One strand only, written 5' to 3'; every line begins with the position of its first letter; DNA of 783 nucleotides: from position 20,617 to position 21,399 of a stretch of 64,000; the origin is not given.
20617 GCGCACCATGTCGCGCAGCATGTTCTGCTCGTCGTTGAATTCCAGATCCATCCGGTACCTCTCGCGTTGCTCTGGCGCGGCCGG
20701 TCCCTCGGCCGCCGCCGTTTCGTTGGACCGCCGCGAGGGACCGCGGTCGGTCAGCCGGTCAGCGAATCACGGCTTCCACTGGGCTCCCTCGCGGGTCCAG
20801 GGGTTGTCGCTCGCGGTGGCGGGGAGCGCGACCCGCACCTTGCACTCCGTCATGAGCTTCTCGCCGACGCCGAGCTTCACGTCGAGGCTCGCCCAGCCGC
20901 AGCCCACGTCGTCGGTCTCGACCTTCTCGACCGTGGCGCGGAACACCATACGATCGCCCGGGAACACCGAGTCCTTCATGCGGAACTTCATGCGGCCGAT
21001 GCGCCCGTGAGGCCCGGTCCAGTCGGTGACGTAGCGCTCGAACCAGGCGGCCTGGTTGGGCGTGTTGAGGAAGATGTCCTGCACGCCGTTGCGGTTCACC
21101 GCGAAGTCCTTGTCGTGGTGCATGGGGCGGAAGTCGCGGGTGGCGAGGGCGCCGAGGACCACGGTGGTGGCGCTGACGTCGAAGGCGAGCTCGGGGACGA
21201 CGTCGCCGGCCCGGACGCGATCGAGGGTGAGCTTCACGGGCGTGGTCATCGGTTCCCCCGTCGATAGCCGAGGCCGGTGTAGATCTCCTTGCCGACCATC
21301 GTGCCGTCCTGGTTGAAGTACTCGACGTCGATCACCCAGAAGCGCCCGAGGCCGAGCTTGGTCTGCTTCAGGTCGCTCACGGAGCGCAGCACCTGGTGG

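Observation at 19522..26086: Duplicated [acyl-CoA dehydrogenase + MaoC + hot-dog partner] modules with a family III CoA-transferase and an SDR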

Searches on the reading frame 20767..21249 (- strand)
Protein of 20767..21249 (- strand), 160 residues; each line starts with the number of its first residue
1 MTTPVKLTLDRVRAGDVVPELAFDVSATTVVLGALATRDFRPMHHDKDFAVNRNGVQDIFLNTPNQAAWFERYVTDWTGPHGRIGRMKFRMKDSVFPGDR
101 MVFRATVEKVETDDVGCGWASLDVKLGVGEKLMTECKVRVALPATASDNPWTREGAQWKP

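Call 5: search_protein_families(library=pfam, proteins=[window:20767-21249:-])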
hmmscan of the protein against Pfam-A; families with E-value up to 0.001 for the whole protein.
window:20767-21249:- (160 aa): 1 family
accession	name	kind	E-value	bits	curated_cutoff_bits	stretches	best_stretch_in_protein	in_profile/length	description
PF01575.25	MaoC_dehydratas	-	1.3e-05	25.2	27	1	23-110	16-104/123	MaoC like domain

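Call 6: search_protein_families(library=ncbifam, proteins=[window:20767-21249:-])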
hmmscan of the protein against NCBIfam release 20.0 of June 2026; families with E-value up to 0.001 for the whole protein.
window:20767-21249:- (160 aa): 1 family
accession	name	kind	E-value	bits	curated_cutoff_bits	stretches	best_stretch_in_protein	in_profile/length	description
NF010246.0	PRK13693.1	equivalog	0.00059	19.8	203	1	10-112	7-113/142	(3R)-hydroxyacyl-ACP dehydratase subunit HadB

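Call 13: search_solved_structures(query=window:20767-21249:-, max_evalue=0.01)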
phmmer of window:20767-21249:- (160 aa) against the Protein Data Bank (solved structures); distinct sequences matched with E-value up to 0.01: 2.
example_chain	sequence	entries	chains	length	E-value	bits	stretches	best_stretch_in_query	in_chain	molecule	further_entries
4w78_B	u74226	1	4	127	2.6e-15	59.5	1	14-110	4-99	Hydratase ChsH2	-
4wnb_B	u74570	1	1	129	2.7e-15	59.5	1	14-110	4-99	Hydratase ChsH1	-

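Call 22: find_homologous_proteins(query=window:20770-21249:-, max_evalue=0.00001)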
Query seq(160 aa) (160 aa): 4763 proteins with E <= 0.00001 among 4863 candidates; the best 120 are listed.
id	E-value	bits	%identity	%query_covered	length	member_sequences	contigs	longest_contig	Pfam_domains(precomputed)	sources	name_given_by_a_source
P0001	1.8e-100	351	95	100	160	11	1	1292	PF01575.26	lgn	-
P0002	2.9e-93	328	89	100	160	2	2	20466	-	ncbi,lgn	-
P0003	3.2e-87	308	82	100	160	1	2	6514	PF01575.26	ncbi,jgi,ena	-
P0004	2.5e-83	295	81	98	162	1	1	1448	PF01575.26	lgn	-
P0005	3.4e-80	285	77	96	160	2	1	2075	PF01575.26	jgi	jgi:hypothetical protein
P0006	9.4e-80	284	76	96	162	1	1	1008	PF01575.26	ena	-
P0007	2.2e-79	283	74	100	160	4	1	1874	PF01575.26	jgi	-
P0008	4.4e-79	282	75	96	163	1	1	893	PF01575.26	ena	-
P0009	6.3e-79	281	76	100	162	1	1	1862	-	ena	-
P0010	8.7e-79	281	75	96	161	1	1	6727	PF01575.26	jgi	jgi:acyl dehydratase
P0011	1.2e-78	280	74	100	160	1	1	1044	PF01575.26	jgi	jgi:acyl dehydratase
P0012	1.7e-78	280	76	98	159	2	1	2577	PF01575.26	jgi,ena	jgi:hypothetical protein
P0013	1.9e-78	280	75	96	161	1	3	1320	PF01575.26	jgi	jgi:acyl dehydratase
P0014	1.9e-78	280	75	96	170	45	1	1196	PF01575.26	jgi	jgi:acyl dehydratase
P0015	2.0e-78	279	75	98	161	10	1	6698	-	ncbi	-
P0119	2.4e-74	266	72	97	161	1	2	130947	PF01575.26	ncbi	-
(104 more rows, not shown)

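Call 23: find_encoding_contigs(protein=P0002, flank=10000, max_places=3)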
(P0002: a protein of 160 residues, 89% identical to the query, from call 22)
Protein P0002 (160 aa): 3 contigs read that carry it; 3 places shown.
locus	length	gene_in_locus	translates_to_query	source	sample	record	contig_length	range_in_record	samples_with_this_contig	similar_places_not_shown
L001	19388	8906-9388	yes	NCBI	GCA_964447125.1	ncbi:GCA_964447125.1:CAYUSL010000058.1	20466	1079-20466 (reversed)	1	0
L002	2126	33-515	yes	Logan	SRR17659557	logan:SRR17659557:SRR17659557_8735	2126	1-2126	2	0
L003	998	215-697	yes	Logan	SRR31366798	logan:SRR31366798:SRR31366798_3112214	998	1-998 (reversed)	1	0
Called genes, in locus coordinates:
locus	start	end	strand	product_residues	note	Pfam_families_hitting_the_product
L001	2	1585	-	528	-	?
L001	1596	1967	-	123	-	PF12680:SnoaL_2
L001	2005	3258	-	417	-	PF00067:p450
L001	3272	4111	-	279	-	PF00296:Bac_luciferase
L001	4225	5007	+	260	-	PF00106:adh_short, PF08659:KR, PF13561:adh_short_C2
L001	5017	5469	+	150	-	PF13452:FAS1_DH_region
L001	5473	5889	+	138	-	PF01575:MaoC_dehydratas, PF13452:FAS1_DH_region (faint)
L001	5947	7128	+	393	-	PF02771:Acyl-CoA_dh_N, PF02770:Acyl-CoA_dh_M, PF00441:Acyl-CoA_dh_1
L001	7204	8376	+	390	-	PF02515:CoA_transf_3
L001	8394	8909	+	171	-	PF13452:FAS1_DH_region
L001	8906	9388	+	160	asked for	-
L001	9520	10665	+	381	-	PF02771:Acyl-CoA_dh_N, PF02770:Acyl-CoA_dh_M (weak), PF00441:Acyl-CoA_dh_1, PF08028:Acyl-CoA_dh_2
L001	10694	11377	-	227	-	-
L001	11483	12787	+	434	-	PF00890:FAD_binding_2 (weak), PF01266:DAO (weak), PF01593:Amino_oxidase, PF01946:Thi4 (weak), PF07992:Pyr_redox_2 (faint), PF12831:FAD_oxidored (weak), PF13450:NAD_binding_8, PF01593:Amino_oxidase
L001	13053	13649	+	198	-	PF13489:Methyltransf_23, PF13847:Methyltransf_31, PF08241:Methyltransf_11, PF08242:Methyltransf_12, PF13649:Methyltransf_25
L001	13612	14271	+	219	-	-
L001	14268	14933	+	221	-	PF08241:Methyltransf_11 (weak), PF08242:Methyltransf_12 (weak), PF13649:Methyltransf_25, PF13847:Methyltransf_31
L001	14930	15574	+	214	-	-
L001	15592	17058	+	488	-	PF02348:CTP_transf_3, PF12804:NTP_transf_3 (faint)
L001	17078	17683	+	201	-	PF13489:Methyltransf_23 (weak), PF08241:Methyltransf_11 (weak), PF13649:Methyltransf_25 (faint)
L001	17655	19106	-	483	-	PF00150:Cellulase, PF18564:Glyco_hydro_5_C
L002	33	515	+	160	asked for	-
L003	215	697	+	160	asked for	-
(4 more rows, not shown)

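Call 24: find_encoding_contigs(protein=P0119, flank=10000, max_places=3)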
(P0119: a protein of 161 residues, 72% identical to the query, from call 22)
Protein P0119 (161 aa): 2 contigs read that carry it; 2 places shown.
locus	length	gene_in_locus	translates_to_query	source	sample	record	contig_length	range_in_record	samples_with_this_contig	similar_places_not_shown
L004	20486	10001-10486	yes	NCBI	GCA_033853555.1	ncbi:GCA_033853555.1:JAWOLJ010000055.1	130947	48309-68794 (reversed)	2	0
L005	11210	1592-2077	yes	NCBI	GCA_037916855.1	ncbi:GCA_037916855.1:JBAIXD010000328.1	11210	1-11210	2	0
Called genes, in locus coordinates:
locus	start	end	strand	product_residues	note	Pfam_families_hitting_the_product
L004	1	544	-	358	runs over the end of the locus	PF00478:IMPDH (faint), PF03060:NMO, PF01070:FMN_dh, PF03060:NMO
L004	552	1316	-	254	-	PF01144:CoA_trans (weak)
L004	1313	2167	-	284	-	PF01144:CoA_trans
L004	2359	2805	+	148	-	PF12172:zf-ChsH2, PF01796:OB_ChsH2_C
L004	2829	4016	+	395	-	PF00108:Thiolase_N, PF22691:Thiolase_C_1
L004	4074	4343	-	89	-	-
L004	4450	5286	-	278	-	PF00296:Bac_luciferase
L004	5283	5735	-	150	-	PF12172:zf-ChsH2 (weak), PF01796:OB_ChsH2_C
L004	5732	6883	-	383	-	PF22691:Thiolase_C_1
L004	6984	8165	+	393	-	PF02771:Acyl-CoA_dh_N, PF02770:Acyl-CoA_dh_M, PF00441:Acyl-CoA_dh_1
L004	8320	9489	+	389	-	PF02515:CoA_transf_3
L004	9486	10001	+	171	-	PF13452:FAS1_DH_region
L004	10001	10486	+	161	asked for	PF01575:MaoC_dehydratas (weak)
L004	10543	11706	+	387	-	PF02771:Acyl-CoA_dh_N, PF02770:Acyl-CoA_dh_M, PF00441:Acyl-CoA_dh_1, PF08028:Acyl-CoA_dh_2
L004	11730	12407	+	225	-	PF00440:TetR_N, PF16859:TetR_C_11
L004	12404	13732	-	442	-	PF13478:XdhC_C, PF01128:IspD, PF12804:NTP_transf_3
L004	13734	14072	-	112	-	PF02625:XdhC_CoxI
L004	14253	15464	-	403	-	PF21783:YNCE (faint), PF25174:Beta-prop_THOC3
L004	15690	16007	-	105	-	-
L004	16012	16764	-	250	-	-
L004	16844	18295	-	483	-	PF00171:Aldedh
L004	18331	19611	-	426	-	PF00202:Aminotran_3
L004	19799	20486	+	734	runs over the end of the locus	PF17167:Glyco_hydro_94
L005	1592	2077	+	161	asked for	PF01575:MaoC_dehydratas (weak)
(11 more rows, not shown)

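Call 26: find_related_loci(query=A1, collection=genome_contigs, flank=10000)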
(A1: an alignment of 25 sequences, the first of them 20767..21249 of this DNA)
Query A1 (160 aa) in genome_contigs; peptide patterns used: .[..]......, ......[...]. (x = any residue, [..] = any of these).
600 stretches matched a pattern (row limit reached: there are more); 578 encode a relative of the query (tblastn E <= 1e-3); the best 80 are kept; 80 distinct loci.
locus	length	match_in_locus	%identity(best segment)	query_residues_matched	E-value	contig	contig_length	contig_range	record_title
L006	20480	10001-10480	87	1-160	2e-96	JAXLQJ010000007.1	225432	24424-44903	MAG: bacterium isolate STL-UNK1 C4.31.fa-7, whole genome shotgun sequence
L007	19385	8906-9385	89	1-160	2e-95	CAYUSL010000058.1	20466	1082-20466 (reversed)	MAG TPA_asm: uncultured bacterium isolate binchicken_co118_326 genome assembly, contig: NODE_2626_length_20466_cov_10.61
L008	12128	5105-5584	88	1-160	2e-95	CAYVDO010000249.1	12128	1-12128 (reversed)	MAG TPA_asm: uncultured bacterium isolate binchicken_co245_204 genome assembly, contig: NODE_6067_length_12128_cov_4.962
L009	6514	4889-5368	82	1-160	4e-91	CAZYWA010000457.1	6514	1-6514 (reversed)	MAG TPA_asm: uncultured bacterium isolate binchicken_co54_89 genome assembly, contig: NODE_21932_length_6514_cov_6.68694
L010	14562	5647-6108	75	7-160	2e-81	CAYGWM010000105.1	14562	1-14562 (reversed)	MAG TPA_asm: uncultured Spirochaetales bacterium isolate ERP119294_co1_322 genome assembly, contig: NODE_5417_length_145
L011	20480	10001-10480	72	1-160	1e-78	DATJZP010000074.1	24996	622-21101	MAG TPA_asm: Myxococcota bacterium isolate SMAG_U15181 k141_3485413, whole genome shotgun sequence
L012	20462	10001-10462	73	7-160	1e-78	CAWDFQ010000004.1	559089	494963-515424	MAG: uncultured delta proteobacterium isolate MFD05942.bin.2.61 genome assembly, contig: contig_22174, whole genome shot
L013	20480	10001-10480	72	1-160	4e-78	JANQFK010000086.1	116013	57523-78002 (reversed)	MAG: Myxococcota bacterium isolate PL23a_bin.83 k99_2945765, whole genome shotgun sequence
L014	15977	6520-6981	76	7-160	6e-78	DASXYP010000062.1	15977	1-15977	MAG TPA_asm: Acidimicrobiia bacterium isolate SMAG_U4828 k141_845910, whole genome shotgun sequence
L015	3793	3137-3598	73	7-160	4e-78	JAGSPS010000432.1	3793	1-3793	MAG: Deltaproteobacteria bacterium isolate CTSoil_098 scaffold_48839, whole genome shotgun sequence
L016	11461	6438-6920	70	1-160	6e-78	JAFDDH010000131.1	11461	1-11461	MAG: Deltaproteobacteria bacterium isolate Meg19_02_Bin_79 Meg19_02_Bin_79_scaffold_6143, whole genome shotgun sequence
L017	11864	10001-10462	75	7-160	5e-78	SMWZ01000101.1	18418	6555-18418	MAG: Deltaproteobacteria bacterium isolate CR02bin3 k141_681656, whole genome shotgun sequence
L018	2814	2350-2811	73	7-160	4e-78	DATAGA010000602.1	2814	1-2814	MAG TPA_asm: Myxococcota bacterium isolate SMAG_U6817 k141_4387253, whole genome shotgun sequence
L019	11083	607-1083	70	2-160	3e-77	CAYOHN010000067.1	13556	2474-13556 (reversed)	MAG TPA_asm: uncultured Spirochaetales bacterium isolate SRP141376_co3_98 genome assembly, contig: NODE_12521_length_135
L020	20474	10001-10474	72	3-160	3e-77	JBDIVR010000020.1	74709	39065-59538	MAG: Myxococcota bacterium isolate Bin_18 NODE_216_length_74709_cov_9.201040, whole genome shotgun sequence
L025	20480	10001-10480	71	1-160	4e-76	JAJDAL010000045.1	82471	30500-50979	MAG: Deltaproteobacteria bacterium isolate OFTM280 OFTM280_44, whole genome shotgun sequence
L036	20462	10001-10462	69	7-160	3e-75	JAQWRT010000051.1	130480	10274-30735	MAG: Myxococcota bacterium isolate cluster2_bin.41 k141_1076199, whole genome shotgun sequence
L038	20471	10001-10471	70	3-160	9e-75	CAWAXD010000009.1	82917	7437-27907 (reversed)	MAG: uncultured delta proteobacterium isolate MFD05942.bin.2.221 genome assembly, contig: contig_16994, whole genome sho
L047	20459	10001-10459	74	8-160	6e-74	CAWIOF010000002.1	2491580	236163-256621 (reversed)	MAG: uncultured Actinomycetes bacterium isolate MFD05442.bin.2.274 genome assembly, contig: contig_3506, whole genome sh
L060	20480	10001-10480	67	1-160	9e-74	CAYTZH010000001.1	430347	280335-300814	MAG TPA_asm: uncultured Spirochaetales bacterium isolate SRP128890_co1_152 genome assembly, contig: NODE_7_length_430347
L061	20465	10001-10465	71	6-160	2e-73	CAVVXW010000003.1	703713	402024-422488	MAG: uncultured Acidimicrobiia bacterium isolate MFD05442.bin.2.248 genome assembly, contig: contig_4546, whole genome s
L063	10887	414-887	69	3-160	2e-73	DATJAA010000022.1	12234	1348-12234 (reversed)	MAG TPA_asm: Acidimicrobiia bacterium isolate SMAG_U15315 k141_4454400, whole genome shotgun sequence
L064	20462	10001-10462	71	7-160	2e-73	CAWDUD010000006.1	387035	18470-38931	MAG: uncultured Acidimicrobiia bacterium isolate MFD05442.bin.2.230 genome assembly, contig: contig_4550, whole genome s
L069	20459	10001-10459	73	8-160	2e-73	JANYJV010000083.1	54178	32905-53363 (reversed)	MAG: Acidimicrobiia bacterium isolate GL140_4_metabinner_23 GL140_4_k141_1083284, whole genome shotgun sequence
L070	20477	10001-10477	69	2-160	3e-73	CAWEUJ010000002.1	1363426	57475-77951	MAG: uncultured Actinomycetes bacterium isolate MFD01299.bin.2.46 genome assembly, contig: contig_13718, whole genome sh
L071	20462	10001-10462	69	7-160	4e-73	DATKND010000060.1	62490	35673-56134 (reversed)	MAG TPA_asm: Myxococcota bacterium isolate SMAG_U14728 k141_2826116, whole genome shotgun sequence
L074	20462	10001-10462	71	7-160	9e-73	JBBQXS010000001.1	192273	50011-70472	MAG: Acidimicrobiia bacterium isolate Co_metawrap_2126 Cmw_2126_k141_8504733_length_192273_cov_12.9998, whole genome sho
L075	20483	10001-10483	67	1-160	9e-73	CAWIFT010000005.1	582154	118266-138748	MAG: uncultured Actinomycetes bacterium isolate MFD01872.bin.1.276 genome assembly, contig: contig_54039, whole genome s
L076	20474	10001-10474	71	1-160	9e-73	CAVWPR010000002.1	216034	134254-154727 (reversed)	MAG: uncultured Acidimicrobiia bacterium isolate MFD05442.bin.2.295 genome assembly, contig: contig_10873, whole genome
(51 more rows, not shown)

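Call 44: search_protein_families(library=pfam, proteins=[L076:5745-6992:+, L069:2863-4053:-, L074:4255-5712:-, L036:12879-13754:-, L071:4417-5589:+, L017:5761-6894:+, L064:2945-4201:+, L047:3053-3712:+, L060:12596-13465:-, L047:17717-18535:-], max_evalue=0.001)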
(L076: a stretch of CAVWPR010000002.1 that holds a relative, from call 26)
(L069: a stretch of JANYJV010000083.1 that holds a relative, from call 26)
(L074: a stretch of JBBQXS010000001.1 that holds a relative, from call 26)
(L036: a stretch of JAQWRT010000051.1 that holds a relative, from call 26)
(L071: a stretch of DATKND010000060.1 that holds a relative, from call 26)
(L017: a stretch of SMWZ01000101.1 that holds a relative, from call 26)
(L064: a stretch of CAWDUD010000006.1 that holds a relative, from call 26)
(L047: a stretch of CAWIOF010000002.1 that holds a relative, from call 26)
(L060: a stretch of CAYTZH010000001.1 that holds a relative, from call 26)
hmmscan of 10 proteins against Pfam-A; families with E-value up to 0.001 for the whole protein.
L076:5745-6992:+ (415 aa): 1 family
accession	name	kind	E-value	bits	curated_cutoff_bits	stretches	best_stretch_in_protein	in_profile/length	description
PF02515.22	CoA_transf_3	-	3.4e-92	309.8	23.3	1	18-390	1-366/366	CoA-transferase family III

L069:2863-4053:- (396 aa): 3 families
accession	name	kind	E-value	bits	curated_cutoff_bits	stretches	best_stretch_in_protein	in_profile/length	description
PF22691.2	Thiolase_C_1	-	2.5e-33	115.2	28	1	255-383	14-136/144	Thiolase C-terminal domain-like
PF00108.29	Thiolase_N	-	2.6e-16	60.2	26.4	1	10-222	1-258/260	Thiolase, N-terminal domain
PF02803.24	Thiolase_C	-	2.1e-06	27.8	27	1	267-356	29-98/123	Thiolase, C-terminal domain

L074:4255-5712:- (485 aa): 2 families
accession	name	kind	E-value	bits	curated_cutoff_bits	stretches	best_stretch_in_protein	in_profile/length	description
PF01796.24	OB_ChsH2_C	-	6.2e-09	36.1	27.1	1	390-449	4-65/65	ChsH2, C-terminal OB-fold domain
PF08541.16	ACP_syn_III_C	-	4.3e-08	33.6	26.6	1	209-282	2-76/90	3-Oxoacyl-[acyl-carrier-protein (ACP)] synthase III C terminal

L036:12879-13754:- (291 aa): 1 family
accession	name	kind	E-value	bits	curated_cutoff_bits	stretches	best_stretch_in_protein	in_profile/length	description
PF00296.26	Bac_luciferase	-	4e-55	187.8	27.9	1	11-236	21-227/314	Luciferase-like monooxygenase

L071:4417-5589:+ (390 aa): 3 families
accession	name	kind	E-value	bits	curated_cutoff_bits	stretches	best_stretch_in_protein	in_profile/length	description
PF00441.29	Acyl-CoA_dh_1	-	3.9e-29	102.2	22.4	1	230-384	1-149/150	Acyl-CoA dehydrogenase, C-terminal domain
PF02770.24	Acyl-CoA_dh_M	-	3.9e-22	78.7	33.3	1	126-218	1-97/97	Acyl-CoA dehydrogenase, middle domain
PF02771.21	Acyl-CoA_dh_N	-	4.8e-18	66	22.9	1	7-122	2-113/113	Acyl-CoA dehydrogenase, N-terminal domain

L017:5761-6894:+ (377 aa): 0 families

L064:2945-4201:+ (418 aa): 0 families

L047:3053-3712:+ (219 aa): 0 families

L060:12596-13465:- (289 aa): 3 families
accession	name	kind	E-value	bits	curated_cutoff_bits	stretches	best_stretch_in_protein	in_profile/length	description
PF13561.12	adh_short_C2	-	3.2e-48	164.8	27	1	31-262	6-233/236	Enoyl-(Acyl carrier protein) reductase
PF00106.31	adh_short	-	2.2e-40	138.7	26.6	1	23-204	2-182/195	short chain dehydrogenase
PF08659.16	KR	-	4.8e-08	33.6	22.6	1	24-126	3-109/180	KR domain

L047:17717-18535:- (272 aa): 2 families
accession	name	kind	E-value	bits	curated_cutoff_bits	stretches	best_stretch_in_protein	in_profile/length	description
PF00378.25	ECH_1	-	3.9e-40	138.2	27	1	15-262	7-249/251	Enoyl-CoA hydratase/isomerase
PF16113.10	ECH_2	-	1.4e-20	74.5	27.2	1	15-187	2-173/335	Enoyl-CoA hydratase/isomerase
